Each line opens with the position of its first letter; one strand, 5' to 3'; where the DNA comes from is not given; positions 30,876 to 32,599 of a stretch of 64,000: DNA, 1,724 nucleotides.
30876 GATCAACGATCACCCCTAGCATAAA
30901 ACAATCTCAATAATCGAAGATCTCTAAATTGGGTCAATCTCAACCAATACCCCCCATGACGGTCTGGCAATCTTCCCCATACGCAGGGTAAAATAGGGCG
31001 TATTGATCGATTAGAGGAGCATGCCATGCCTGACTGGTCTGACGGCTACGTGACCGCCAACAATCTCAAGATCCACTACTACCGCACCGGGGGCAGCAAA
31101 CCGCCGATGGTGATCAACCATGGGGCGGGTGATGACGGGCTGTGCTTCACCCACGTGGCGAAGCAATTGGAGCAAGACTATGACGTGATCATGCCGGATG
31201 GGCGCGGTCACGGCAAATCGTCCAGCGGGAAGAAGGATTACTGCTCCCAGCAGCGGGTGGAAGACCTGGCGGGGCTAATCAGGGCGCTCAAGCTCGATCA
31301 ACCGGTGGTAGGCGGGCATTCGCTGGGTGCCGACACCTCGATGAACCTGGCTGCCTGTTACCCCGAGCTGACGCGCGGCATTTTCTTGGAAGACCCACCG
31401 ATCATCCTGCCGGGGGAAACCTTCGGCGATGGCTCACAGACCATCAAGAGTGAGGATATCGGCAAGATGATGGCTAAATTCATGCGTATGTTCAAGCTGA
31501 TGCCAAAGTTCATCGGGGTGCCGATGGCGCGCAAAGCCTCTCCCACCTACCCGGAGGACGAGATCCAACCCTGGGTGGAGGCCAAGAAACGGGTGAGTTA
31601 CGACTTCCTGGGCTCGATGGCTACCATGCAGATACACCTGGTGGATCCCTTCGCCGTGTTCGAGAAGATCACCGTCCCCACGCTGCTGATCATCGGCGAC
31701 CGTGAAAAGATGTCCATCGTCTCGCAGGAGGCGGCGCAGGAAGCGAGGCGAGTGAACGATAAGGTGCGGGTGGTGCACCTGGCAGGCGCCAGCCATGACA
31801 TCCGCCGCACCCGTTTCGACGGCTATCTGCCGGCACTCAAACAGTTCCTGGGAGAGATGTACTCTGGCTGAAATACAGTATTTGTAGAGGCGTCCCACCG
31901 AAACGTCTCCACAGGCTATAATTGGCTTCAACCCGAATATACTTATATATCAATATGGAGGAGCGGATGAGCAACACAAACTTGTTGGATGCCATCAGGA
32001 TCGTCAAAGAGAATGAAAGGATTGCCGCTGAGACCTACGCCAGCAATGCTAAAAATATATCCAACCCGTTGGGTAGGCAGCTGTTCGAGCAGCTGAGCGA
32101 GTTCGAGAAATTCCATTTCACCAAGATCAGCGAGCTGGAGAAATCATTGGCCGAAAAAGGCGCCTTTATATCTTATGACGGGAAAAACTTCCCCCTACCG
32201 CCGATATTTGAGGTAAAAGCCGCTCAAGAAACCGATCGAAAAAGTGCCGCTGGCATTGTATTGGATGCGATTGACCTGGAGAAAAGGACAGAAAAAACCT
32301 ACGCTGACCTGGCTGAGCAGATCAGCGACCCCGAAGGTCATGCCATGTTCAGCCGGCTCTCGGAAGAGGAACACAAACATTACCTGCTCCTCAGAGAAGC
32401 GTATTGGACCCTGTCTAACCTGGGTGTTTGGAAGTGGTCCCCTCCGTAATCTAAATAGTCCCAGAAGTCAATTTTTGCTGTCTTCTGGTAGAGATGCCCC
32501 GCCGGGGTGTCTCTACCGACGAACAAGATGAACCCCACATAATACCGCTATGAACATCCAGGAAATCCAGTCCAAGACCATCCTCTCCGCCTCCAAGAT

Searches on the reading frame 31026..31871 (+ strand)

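Call 64: search_protein_families(library=pfam, proteins=[window:31026-31871:+], max_evalue=0.00001)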
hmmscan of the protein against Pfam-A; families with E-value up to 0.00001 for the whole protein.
window:31026-31871:+ (281 aa): 3 families
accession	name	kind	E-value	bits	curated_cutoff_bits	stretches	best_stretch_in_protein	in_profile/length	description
PF00561.26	Abhydrolase_1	-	3.2e-20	73.3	25.8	1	26-258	1-239/245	alpha/beta hydrolase fold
PF12146.15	Hydrolase_4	-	4.5e-16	59.3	27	1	28-259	7-234/239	Serine aminopeptidase, S33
PF12697.13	Abhydrolase_6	-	1.7e-15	58.7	26.3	1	32-258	5-205/217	Alpha/beta hydrolase family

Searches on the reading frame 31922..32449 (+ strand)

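Call 64: search_protein_families(library=pfam, proteins=[window:31922-32449:+], max_evalue=0.00001)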
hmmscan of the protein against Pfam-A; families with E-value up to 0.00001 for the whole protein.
window:31922-32449:+ (175 aa): 1 family
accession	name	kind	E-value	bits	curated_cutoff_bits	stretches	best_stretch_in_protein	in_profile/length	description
PF02915.23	Rubrerythrin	-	1.4e-09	38.9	22.8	0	4-68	68-132/137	Rubrerythrin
